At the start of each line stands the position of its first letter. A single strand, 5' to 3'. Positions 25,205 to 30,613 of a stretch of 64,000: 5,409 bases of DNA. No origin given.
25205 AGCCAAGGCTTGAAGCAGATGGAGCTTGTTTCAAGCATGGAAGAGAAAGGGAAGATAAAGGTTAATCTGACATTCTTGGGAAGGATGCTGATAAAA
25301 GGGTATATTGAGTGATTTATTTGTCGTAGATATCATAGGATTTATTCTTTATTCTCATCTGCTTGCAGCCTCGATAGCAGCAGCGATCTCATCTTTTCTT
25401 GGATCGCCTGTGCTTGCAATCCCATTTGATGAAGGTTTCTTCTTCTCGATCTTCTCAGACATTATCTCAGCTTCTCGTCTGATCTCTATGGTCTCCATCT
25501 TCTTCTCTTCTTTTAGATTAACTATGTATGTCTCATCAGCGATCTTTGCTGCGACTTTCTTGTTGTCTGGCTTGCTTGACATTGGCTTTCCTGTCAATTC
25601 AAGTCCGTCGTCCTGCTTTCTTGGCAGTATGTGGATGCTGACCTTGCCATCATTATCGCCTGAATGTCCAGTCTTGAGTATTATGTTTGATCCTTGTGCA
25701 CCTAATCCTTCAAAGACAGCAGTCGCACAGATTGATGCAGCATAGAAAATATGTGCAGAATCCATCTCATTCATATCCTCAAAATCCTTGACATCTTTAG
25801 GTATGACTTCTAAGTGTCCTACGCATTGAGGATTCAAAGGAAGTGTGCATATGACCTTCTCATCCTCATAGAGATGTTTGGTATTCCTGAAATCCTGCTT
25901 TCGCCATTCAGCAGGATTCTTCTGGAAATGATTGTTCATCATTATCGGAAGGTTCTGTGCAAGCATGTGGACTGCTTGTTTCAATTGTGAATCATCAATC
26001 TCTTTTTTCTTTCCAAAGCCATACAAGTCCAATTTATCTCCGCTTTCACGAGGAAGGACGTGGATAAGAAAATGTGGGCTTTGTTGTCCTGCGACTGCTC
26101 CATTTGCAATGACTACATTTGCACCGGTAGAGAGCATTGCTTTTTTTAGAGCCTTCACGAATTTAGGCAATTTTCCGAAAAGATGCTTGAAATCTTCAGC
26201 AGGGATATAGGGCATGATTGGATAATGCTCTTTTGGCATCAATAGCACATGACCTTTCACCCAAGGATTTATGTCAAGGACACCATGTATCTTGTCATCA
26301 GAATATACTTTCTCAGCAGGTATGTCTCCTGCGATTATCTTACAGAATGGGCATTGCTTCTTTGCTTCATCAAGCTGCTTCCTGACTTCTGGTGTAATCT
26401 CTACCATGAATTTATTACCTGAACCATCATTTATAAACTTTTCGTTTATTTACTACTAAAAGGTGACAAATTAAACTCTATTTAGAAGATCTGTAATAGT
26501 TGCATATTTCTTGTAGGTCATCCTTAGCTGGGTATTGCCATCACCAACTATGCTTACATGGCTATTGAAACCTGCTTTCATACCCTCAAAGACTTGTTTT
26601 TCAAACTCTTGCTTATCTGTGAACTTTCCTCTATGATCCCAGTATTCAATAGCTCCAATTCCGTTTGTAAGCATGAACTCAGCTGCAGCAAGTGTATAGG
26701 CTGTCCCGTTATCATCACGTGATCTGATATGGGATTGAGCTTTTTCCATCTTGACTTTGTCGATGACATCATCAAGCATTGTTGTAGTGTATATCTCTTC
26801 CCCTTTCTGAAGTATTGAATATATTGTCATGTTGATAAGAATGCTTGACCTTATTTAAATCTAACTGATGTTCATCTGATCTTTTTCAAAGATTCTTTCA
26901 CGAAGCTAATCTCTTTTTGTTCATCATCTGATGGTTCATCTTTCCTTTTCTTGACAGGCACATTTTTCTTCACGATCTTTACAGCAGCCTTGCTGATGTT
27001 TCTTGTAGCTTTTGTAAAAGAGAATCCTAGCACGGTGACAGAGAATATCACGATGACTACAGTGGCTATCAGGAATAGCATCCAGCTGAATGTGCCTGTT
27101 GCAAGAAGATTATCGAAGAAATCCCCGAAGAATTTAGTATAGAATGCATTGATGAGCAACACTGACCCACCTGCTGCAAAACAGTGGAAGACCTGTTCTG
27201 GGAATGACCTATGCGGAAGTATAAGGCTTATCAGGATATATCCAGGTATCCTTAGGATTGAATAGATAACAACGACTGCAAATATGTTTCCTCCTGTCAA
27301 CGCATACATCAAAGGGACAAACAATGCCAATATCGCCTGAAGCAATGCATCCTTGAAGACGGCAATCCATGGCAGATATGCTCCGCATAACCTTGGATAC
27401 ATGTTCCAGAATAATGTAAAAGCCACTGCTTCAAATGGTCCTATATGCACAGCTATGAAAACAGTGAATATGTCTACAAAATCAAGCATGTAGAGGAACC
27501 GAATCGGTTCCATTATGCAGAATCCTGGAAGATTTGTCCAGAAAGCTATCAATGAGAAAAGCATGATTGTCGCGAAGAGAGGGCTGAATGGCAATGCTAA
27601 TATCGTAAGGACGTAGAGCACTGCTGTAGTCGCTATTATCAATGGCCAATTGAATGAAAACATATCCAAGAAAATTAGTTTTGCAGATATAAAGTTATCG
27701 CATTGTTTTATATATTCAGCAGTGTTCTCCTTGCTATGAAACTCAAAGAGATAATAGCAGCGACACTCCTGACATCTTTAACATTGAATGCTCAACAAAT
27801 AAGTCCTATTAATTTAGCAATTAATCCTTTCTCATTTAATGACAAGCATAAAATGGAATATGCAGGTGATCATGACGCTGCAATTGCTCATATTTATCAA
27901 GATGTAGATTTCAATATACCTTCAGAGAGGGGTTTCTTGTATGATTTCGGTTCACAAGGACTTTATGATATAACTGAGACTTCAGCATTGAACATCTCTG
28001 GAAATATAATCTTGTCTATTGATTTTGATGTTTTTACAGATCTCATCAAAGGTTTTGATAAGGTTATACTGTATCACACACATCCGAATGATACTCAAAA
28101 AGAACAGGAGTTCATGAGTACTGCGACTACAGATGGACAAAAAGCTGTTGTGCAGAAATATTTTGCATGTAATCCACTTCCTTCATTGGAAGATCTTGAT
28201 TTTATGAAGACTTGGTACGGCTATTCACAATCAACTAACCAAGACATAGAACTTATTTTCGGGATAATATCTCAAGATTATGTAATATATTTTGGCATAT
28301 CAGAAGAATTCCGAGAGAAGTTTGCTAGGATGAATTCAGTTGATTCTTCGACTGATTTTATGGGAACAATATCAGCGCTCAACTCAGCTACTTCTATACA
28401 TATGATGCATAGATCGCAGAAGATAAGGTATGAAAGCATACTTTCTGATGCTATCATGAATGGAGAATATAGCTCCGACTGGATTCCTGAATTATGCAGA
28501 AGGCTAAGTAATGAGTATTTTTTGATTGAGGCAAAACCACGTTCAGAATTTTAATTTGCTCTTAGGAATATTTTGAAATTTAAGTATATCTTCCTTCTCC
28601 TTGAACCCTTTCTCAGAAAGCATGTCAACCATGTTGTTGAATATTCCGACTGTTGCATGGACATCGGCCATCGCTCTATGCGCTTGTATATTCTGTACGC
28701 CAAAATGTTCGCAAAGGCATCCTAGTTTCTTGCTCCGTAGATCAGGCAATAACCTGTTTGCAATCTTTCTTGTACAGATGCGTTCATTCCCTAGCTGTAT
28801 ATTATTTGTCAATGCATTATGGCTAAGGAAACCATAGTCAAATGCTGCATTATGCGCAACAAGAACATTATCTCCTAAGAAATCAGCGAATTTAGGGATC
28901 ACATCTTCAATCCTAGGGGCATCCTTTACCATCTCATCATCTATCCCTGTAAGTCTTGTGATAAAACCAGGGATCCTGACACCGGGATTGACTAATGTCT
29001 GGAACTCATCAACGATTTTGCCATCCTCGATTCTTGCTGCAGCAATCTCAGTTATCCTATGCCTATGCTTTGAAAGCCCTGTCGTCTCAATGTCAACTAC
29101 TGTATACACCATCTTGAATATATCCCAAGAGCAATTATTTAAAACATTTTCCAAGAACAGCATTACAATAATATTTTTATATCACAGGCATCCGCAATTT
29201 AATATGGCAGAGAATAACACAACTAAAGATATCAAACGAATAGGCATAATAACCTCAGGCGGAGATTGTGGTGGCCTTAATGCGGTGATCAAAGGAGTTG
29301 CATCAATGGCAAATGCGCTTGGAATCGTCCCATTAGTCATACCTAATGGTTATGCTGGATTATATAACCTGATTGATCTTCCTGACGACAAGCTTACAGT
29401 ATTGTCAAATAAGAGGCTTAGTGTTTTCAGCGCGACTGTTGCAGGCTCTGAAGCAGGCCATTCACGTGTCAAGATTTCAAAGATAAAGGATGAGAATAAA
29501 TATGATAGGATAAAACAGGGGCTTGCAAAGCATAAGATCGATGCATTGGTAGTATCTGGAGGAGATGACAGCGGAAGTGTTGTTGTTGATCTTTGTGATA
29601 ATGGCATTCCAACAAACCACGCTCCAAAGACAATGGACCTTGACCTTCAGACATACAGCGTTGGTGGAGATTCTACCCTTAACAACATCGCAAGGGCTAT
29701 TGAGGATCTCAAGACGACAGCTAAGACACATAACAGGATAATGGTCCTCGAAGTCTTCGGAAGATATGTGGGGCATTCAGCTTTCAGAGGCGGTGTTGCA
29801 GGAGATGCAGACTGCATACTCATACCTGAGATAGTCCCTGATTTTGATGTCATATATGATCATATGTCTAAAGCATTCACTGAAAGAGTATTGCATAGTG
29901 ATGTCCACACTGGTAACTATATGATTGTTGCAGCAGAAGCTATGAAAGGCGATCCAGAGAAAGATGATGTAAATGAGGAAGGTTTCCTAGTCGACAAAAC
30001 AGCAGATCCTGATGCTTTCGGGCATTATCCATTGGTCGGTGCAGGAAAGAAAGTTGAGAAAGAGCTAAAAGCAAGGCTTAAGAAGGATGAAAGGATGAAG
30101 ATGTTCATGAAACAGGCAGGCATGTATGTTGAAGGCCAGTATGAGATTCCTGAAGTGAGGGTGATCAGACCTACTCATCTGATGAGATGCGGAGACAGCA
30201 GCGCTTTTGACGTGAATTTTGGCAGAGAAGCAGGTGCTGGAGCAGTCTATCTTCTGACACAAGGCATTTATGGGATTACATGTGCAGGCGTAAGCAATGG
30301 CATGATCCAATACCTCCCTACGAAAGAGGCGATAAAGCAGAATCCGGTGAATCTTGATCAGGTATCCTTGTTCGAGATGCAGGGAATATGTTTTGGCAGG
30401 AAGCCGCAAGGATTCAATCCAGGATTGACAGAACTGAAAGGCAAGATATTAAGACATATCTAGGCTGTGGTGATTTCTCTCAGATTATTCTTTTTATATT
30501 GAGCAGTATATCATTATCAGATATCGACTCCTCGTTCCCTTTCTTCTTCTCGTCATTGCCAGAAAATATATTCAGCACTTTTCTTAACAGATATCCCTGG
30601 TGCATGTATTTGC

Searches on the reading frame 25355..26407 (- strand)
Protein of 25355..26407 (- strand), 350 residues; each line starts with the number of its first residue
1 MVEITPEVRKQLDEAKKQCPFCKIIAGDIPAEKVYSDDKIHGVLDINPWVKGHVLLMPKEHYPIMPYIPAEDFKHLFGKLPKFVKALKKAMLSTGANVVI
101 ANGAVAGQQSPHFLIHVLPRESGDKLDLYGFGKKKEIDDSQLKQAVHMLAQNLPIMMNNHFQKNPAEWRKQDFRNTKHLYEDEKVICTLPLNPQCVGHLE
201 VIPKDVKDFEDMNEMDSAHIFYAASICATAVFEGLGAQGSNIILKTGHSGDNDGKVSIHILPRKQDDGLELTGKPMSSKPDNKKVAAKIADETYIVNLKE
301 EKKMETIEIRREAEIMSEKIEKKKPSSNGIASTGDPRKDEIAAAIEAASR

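Call 45: search_protein_families(library=pfam, proteins=[window:25355-26407:-])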
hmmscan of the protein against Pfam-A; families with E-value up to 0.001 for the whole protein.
window:25355-26407:- (350 aa): 3 families
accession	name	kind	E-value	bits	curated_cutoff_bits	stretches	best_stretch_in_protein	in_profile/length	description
PF01230.28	HIT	-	9.4e-26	90.8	21.5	2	28-122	3-97/98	HIT domain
PF11969.13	DcpS_C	-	5.2e-11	43.4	24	1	18-119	1-101/114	Scavenger mRNA decapping enzyme C-term binding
PF04677.20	CwfJ_C_1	-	0.00068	19.9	21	0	12-119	7-108/122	Protein similar to CwfJ C-terminus 1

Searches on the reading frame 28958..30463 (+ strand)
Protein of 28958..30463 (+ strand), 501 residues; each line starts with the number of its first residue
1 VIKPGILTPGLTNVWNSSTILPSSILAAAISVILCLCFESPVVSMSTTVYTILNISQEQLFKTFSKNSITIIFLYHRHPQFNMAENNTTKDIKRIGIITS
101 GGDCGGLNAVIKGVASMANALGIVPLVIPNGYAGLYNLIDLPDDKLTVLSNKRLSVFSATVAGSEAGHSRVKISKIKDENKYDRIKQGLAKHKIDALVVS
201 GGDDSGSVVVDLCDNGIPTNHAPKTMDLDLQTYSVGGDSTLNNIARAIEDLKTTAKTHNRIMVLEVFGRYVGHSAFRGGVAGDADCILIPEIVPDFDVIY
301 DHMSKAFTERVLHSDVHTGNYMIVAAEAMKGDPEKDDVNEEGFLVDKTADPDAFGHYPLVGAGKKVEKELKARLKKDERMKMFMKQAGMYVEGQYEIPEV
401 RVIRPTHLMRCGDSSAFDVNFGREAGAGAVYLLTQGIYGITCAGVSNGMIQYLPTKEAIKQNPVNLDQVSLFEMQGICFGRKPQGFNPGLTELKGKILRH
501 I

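Call 45: search_protein_families(library=pfam, proteins=[window:28958-30463:+])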
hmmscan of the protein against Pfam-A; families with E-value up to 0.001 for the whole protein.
window:28958-30463:+ (501 aa): 2 families
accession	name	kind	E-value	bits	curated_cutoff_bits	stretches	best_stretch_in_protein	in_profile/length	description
PF00365.25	PFK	-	7.2e-53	180.2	30.9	1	94-432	1-276/277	Phosphofructokinase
PF00781.29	DAGK_cat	-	0.00039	20.5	23.6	0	93-133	52-96/125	Diacylglycerol kinase catalytic domain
